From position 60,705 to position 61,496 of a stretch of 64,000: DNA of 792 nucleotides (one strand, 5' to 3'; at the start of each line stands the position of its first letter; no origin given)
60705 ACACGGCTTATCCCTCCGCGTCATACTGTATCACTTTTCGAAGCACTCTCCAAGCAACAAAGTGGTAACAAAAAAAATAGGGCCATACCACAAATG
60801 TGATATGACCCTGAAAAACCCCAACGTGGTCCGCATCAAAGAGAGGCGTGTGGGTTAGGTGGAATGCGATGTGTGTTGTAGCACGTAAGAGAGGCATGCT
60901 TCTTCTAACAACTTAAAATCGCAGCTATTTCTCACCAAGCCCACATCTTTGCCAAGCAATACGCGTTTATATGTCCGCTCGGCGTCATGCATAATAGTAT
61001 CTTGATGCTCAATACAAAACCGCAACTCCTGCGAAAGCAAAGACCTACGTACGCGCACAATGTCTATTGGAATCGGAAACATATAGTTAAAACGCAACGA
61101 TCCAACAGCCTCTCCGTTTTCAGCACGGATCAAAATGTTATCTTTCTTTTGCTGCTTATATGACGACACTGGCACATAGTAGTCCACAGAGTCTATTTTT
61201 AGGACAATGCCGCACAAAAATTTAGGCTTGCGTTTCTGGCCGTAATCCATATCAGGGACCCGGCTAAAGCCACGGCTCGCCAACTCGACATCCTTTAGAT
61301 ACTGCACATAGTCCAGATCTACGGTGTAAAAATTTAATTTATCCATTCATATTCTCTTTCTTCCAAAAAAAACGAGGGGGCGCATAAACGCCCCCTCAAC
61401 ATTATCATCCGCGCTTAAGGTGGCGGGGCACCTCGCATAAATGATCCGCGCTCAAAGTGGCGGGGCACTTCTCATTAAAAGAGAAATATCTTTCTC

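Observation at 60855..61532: Complete ToxIN/AbiQ-like type III toxin-antitoxin locus next to the attachment site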

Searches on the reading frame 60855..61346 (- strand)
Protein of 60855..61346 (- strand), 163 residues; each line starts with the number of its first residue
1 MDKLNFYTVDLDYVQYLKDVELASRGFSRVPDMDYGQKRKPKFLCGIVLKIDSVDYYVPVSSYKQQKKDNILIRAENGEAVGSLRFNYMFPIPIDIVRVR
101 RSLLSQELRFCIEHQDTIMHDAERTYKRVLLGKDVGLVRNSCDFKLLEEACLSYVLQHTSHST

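Call 5: search_protein_families(library=pfam, proteins=[window:60855-61346:-], max_evalue=1)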
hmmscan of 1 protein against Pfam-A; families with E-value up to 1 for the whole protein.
window:60855-61346:- (163 aa): 1 family
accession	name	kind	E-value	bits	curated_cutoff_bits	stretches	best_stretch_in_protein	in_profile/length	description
PF13958.12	ToxN_toxin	-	2.8e-29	102.8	25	1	4-154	1-159/159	Toxin ToxN, type III toxin-antitoxin system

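Call 11: search_protein_families(library=padloc, proteins=[window:60855-61346:-], max_evalue=1)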
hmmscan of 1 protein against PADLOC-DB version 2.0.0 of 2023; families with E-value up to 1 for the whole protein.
window:60855-61346:- (163 aa): 1 family
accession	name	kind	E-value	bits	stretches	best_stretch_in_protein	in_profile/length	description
PDLC02352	AbiQ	-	1.1e-24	85.5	1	4-154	1-157/160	AbiQ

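Call 12: search_solved_structures(query=window:60855-61346:-, max_evalue=10, show_alignments=3)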
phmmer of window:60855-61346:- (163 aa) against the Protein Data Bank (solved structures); distinct sequences matched with E-value up to 10: 5.
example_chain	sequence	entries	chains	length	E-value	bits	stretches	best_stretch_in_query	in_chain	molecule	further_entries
4glk_A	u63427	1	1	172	6.9e-09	39.2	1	4-154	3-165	AbiQ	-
4ato_A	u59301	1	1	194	2.3e-07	34.2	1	2-155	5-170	TOXN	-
2xd0_A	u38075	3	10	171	4.1e-06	30.2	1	5-150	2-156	TOXN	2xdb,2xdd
7d8o_A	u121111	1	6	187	4.4e-05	26.8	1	5-150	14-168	Type III toxin-antitoxin system ToxN/AbiQ family toxin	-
3cki_B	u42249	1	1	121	0.72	13.2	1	18-59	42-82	Metalloproteinase inhibitor 3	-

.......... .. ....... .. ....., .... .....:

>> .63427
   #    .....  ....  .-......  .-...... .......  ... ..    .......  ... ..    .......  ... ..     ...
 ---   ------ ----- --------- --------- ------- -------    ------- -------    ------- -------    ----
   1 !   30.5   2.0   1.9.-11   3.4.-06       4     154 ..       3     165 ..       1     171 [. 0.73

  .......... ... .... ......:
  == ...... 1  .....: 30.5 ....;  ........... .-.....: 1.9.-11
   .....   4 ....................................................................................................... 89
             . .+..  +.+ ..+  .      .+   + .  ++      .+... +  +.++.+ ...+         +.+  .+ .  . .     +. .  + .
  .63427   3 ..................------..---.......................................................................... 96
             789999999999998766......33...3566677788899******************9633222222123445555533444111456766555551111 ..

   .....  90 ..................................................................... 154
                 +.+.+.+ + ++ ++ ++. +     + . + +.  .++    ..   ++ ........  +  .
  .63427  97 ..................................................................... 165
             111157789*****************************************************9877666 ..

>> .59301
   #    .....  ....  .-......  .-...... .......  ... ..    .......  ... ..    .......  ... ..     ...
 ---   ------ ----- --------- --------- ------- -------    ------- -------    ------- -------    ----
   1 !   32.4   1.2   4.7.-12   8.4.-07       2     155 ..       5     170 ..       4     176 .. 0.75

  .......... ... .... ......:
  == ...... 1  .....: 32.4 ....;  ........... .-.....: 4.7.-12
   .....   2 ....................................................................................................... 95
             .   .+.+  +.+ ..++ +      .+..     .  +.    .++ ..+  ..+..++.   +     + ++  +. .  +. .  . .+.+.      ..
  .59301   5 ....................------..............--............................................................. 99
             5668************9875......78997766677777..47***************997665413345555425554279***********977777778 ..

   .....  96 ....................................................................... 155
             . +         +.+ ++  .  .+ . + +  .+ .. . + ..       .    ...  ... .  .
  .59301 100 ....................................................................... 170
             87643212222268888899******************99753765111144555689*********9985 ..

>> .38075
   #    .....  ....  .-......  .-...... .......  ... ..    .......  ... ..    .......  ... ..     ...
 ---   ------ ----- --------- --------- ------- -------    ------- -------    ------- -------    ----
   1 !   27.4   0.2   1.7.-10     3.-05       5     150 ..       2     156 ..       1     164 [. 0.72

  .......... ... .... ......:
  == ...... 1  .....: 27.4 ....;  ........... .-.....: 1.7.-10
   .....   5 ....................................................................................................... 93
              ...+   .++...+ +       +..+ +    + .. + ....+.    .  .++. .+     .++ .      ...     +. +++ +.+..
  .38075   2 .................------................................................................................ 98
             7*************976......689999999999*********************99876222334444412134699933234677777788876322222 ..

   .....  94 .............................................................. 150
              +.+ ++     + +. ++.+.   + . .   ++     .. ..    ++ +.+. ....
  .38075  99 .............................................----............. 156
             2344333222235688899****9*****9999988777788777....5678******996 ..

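Call 14: search_dna_similar(query=window:60855-61346:-, collection=phages, mode=protein, max_rows=30)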
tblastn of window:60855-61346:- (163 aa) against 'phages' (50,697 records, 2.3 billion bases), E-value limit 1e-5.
Records with a match: 3; places in all: 3; records where one place covers at least 80% of the query: 3.
Best place of each record, by identity: <60% 3.
By first word of the organism name: Clostridioides 2; Clostridium 1.
By host as written in the record: Clostridioides sp. ES-S-0107-01 1; - 1; Clostridium botulinum D str. 1873 1.
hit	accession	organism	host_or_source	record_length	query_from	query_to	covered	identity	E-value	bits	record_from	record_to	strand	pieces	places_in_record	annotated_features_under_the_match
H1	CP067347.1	Clostridioides phage ES-S-0107-01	Clostridioides sp. ES-S-0107-01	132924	1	144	88%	42.2%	2e-35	135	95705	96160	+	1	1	record has no annotation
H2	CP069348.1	Clostridioides phage pCD1602_4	water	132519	1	163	100%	29.4%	5e-9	59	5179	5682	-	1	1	record has no annotation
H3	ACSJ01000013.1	Clostridium phage D-1873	Clostridium botulinum D str. 1873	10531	4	154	93%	25.9%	1e-7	56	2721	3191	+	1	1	conserved hypothetical protein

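Call 18: search_protein_families(library=phrogs, proteins=[window:60855-61346:-], max_evalue=0.001)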
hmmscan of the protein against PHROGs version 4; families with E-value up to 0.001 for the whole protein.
window:60855-61346:- (163 aa): 2 families
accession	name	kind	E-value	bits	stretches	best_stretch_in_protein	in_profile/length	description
phrog_9764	-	unknown function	1.1e-21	78.6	1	1-155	1-164/170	-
phrog_24974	-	unknown function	1.3e-08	35.8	1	1-66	1-62/76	-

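Call 19: find_homologous_proteins(query=window:60855-61346:-, max_evalue=0.00001)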
Query window:60855-61346:- (163 aa): 517 proteins with E <= 0.00001 among 538 candidates; the best 120 are listed.
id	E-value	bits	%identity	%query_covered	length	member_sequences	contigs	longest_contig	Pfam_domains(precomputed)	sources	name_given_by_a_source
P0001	7.8e-104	362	100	100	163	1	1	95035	PF13958.13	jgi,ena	-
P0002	7.8e-66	239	68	95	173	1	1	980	PF13958.13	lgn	-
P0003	2.6e-65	237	67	95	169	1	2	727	PF13958.13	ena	-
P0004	8.5e-65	236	67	95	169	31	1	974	PF13958.13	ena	-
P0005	1.5e-64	235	66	95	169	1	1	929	PF13958.13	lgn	-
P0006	1.6e-64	235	67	97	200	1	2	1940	PF13958.13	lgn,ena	-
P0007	1.6e-64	235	67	95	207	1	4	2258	PF13958.13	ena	-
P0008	1.7e-64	235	67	95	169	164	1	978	PF13958.13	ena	-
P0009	2.2e-64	234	66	95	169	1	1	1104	PF13958.13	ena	-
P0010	5.2e-64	233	67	95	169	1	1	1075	PF13958.13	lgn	-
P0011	5.4e-64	233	66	95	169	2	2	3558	PF13958.13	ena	-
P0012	5.6e-64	233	64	95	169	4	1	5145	PF13958.13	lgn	-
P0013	6.0e-64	233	64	100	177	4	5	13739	PF13958.13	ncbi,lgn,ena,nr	ncbi:MAG: type III toxin-antitoxin system ToxN/AbiQ family toxin [Lachnospiraceae bacterium]|nr:type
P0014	6.6e-64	233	68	94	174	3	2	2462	PF13958.13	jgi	jgi:protein AbiQ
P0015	9.7e-64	232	67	96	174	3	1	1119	PF13958.13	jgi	jgi:protein AbiQ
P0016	9.9e-64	232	65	95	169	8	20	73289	PF13958.13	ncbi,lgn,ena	-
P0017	1.2e-63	232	66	96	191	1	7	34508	PF13958.13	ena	-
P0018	1.5e-63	232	64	96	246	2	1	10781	PF13958.13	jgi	jgi:protein AbiQ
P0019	1.6e-63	231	65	95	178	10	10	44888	PF13958.13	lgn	-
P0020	1.8e-63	231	64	99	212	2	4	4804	PF13958.13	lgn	-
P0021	2.3e-63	231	66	95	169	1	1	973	PF13958.13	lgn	-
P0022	2.4e-63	231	65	95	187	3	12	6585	PF13958.13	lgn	-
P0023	3.5e-63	230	65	95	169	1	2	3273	PF13958.13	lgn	-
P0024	5.2e-63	230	65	94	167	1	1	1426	PF13958.13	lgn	-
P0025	5.5e-63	230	68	96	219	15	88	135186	PF13958.13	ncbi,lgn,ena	-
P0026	6.6e-63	229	65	95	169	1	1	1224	PF13958.13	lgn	-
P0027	8.3e-63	229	67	94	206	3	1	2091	PF13958.13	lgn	-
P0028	1.1e-62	229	65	96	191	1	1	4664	PF13958.13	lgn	-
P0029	1.3e-62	228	65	95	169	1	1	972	PF13958.13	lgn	-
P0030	1.3e-62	228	65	96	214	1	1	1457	PF13958.13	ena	-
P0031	1.5e-62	228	65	95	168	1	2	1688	PF13958.13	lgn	-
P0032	1.6e-62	228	64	97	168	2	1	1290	PF13958.13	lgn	-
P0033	1.6e-62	228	62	99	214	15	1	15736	PF13958.13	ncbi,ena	-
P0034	2.4e-62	228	66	94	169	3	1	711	PF13958.13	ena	-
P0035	2.7e-62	227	64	96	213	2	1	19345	PF13958.13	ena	-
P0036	2.8e-62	227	64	96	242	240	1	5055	PF13958.13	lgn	-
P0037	2.8e-62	227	64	96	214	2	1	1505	PF13958.13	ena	-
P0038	2.9e-62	227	64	96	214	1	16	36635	PF13958.13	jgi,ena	-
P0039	2.9e-62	227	64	96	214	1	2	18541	PF13958.13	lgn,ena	-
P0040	3.1e-62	227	64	96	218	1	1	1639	PF13958.13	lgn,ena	-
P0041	4.1e-62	227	66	95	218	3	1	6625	PF13958.13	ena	-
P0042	4.3e-62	227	64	96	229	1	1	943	PF13958.13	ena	-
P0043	4.9e-62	227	66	94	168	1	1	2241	PF13958.13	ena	-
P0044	5.1e-62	227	65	95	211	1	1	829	PF13958.13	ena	-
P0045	5.5e-62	226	65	95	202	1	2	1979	PF13958.13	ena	-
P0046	7.8e-62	226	64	97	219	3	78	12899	PF13958.13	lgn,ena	-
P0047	1.0e-61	226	66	94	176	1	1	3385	PF13958.13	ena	-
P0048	1.1e-61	225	65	95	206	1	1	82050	PF13958.13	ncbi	-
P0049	1.1e-61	225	66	94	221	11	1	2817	PF13958.13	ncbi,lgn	-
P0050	1.6e-61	225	63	96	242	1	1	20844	PF13958.13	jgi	jgi:protein AbiQ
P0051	1.7e-61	225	65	95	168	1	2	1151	PF13958.13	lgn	-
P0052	1.8e-61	225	67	95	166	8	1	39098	PF13958.13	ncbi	-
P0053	1.8e-61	225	64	95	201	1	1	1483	PF13958.13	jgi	jgi:protein AbiQ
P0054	2.0e-61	225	64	99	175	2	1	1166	PF13958.13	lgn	-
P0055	2.0e-61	225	63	100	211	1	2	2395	PF13958.13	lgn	-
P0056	2.1e-61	225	64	96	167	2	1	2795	PF13958.13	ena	-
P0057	2.1e-61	225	65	95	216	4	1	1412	PF13958.13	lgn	-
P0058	2.7e-61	224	66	93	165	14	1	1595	PF13958.13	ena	-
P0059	2.8e-61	224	65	95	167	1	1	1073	PF13958.13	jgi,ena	-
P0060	3.2e-61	224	62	97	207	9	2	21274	PF13958.13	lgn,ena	-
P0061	3.3e-61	224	62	97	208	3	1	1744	PF13958.13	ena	-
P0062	3.5e-61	224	66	94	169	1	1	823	PF13958.13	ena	-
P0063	3.8e-61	224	64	95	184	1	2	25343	PF13958.13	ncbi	-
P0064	3.8e-61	224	64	98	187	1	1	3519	PF13958.13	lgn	-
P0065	4.0e-61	224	60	99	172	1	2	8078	PF13958.13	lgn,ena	-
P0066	4.0e-61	224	64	95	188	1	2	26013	PF13958.13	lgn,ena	-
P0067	4.1e-61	224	63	96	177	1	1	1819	PF13958.13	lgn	-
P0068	4.5e-61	223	63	95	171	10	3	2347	PF13958.13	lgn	-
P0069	4.6e-61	223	66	94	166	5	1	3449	PF13958.13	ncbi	-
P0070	4.8e-61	223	65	95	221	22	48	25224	PF13958.13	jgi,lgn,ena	jgi:protein AbiQ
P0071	5.3e-61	223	63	99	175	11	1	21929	PF13958.13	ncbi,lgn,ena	-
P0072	5.5e-61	223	64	96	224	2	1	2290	PF13958.13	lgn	-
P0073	5.5e-61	223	60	100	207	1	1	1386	PF13958.13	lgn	-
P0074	5.6e-61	223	63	96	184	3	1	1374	PF13958.13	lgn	-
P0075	5.9e-61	223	64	95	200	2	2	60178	PF13958.13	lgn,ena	-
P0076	6.1e-61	223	62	99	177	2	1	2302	PF13958.13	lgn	-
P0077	6.2e-61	223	63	95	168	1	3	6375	PF13958.13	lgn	-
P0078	7.5e-61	223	66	95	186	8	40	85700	PF13958.13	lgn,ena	-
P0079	9.4e-61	222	65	95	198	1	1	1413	PF13958.13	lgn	-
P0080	9.4e-61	222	65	95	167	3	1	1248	PF13958.13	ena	-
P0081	9.8e-61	222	61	96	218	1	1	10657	PF13958.13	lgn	-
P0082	1.1e-60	222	65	95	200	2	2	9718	PF13958.13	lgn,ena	-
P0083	1.2e-60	222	64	95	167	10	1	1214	PF13958.13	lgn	-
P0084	1.2e-60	222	63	97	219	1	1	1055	PF13958.13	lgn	-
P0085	1.3e-60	222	64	95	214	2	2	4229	PF13958.13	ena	-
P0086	1.6e-60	222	66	94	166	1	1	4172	PF13958.13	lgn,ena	-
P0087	1.6e-60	222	65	94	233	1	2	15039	PF13958.13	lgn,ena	-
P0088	1.6e-60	222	62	98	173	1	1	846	PF13958.13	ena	-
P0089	1.7e-60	222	64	96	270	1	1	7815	PF20116.5,PF13958.13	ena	-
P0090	2.0e-60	221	60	100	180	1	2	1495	PF13958.13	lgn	-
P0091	2.2e-60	221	65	95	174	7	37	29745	PF13958.13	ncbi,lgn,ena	-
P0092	2.3e-60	221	64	95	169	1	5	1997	PF13958.13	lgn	-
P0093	2.6e-60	221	60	100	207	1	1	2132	PF13958.13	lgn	-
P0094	2.8e-60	221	62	95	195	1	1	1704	PF13958.13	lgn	-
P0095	2.8e-60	221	65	94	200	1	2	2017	PF13958.13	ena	-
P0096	2.9e-60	221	63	96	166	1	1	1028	PF13958.13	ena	-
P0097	3.2e-60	221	63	97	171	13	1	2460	PF13958.13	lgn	-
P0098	3.3e-60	221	63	96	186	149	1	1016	PF13958.13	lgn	-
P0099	3.4e-60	221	62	98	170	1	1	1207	PF13958.13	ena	-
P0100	4.0e-60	220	64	95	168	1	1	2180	PF13958.13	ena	-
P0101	4.3e-60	220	65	94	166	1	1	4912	PF13958.13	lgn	-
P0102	4.4e-60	220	65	96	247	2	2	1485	PF13958.13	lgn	-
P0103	4.6e-60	220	62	99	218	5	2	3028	PF13958.13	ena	-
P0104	5.1e-60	220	65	94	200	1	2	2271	PF13958.13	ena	-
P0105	5.2e-60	220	65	94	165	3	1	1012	PF13958.13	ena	-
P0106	5.4e-60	220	65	94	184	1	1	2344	PF13958.13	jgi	jgi:protein AbiQ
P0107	5.8e-60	220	63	95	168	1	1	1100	PF13958.13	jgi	jgi:protein AbiQ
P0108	6.2e-60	220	64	95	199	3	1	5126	PF13958.13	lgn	-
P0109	6.8e-60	220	64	94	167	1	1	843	PF13958.13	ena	-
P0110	7.4e-60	219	61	99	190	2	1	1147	PF13958.13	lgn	-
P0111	7.4e-60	219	62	94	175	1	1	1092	PF13958.13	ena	-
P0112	9.4e-60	219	61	100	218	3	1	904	PF13958.13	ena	-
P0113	9.7e-60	219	64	95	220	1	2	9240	PF13958.13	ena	-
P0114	1.1e-59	219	64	95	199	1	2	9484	PF13958.13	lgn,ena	-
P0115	1.1e-59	219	63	95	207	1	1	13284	PF13958.13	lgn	-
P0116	1.1e-59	219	64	95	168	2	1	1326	PF13958.13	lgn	-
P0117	1.1e-59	219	64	94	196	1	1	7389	PF13958.13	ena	-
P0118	1.2e-59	219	61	100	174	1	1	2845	PF13958.13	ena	-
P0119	1.3e-59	219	63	94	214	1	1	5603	PF13958.13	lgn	-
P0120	1.4e-59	219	64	94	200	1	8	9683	PF13958.13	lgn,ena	-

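Call 20: find_related_loci(query=window:60855-61346:-, collection=viral_contigs, flank=5000)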
Query window:60855-61346:- (163 aa) in viral_contigs; peptide patterns used: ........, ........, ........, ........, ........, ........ (x = any residue, [..] = any of these).
4 stretches matched a pattern; 3 encode a relative of the query (tblastn E <= 1e-3); 3 distinct loci.
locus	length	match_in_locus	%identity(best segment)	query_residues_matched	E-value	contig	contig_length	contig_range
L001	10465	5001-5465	42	1-154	1e-40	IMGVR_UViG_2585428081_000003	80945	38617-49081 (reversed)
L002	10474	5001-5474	33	1-159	2e-26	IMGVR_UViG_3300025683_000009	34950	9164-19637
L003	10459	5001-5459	31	1-154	2e-24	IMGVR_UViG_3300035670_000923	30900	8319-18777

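Call 21: find_encoding_contigs(protein=P0001, flank=10000, max_places=3)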
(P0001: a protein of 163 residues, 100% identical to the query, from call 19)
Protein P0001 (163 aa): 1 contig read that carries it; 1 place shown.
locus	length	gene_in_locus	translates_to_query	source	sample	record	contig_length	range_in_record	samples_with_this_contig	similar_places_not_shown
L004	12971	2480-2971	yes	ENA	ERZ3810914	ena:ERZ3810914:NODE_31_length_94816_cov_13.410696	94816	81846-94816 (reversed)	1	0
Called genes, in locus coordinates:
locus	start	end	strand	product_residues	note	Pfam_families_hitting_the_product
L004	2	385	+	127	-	?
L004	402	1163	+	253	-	PF01510:Amidase_2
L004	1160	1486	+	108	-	-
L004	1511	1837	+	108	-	-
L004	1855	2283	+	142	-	-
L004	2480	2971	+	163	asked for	PF13958:ToxN_toxin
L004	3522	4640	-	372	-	PF00589:Phage_integrase (weak)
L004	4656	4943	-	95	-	-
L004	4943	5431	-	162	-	PF00692:dUTPase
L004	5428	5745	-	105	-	-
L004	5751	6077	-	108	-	-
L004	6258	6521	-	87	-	-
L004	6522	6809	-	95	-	-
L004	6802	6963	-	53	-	-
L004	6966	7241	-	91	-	-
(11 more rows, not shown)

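Call 22: find_encoding_contigs(protein=P0025, flank=4000, max_places=6)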
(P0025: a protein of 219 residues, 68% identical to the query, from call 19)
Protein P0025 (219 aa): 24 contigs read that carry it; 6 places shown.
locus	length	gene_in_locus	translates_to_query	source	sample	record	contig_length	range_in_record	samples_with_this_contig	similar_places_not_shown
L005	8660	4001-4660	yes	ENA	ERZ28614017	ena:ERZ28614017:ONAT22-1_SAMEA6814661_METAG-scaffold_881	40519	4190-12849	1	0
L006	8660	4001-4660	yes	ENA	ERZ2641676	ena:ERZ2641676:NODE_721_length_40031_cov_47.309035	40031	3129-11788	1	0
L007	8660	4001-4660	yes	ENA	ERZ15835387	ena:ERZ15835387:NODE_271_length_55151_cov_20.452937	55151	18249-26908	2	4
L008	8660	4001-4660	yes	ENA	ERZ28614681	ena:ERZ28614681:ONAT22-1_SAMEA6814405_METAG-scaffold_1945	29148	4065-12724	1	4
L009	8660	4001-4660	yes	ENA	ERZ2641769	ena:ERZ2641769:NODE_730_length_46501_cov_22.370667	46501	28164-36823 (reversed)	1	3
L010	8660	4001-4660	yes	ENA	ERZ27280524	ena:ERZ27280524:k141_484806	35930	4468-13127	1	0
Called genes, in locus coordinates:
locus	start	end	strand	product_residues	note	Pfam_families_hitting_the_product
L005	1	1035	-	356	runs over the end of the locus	PF00929:RNase_T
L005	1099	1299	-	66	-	PF01381:HTH_3, PF12844:HTH_19, PF13560:HTH_31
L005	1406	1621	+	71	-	PF13560:HTH_31 (weak), PF12844:HTH_19, PF01381:HTH_3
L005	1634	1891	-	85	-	-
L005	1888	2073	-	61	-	-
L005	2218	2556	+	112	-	PF12844:HTH_19, PF01381:HTH_3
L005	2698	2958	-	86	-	PF06769:YoeB_toxin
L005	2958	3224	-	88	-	PF04221:RelB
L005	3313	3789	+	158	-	PF01381:HTH_3 (weak)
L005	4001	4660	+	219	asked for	PF13958:ToxN_toxin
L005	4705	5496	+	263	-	PF02661:Fic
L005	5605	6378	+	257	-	PF02661:Fic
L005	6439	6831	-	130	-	-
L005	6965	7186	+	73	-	PF19807:DUF6290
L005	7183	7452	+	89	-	PF05016:ParE_toxin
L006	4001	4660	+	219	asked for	PF13958:ToxN_toxin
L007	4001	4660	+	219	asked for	PF13958:ToxN_toxin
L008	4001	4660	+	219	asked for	PF13958:ToxN_toxin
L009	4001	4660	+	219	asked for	PF13958:ToxN_toxin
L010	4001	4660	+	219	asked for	PF13958:ToxN_toxin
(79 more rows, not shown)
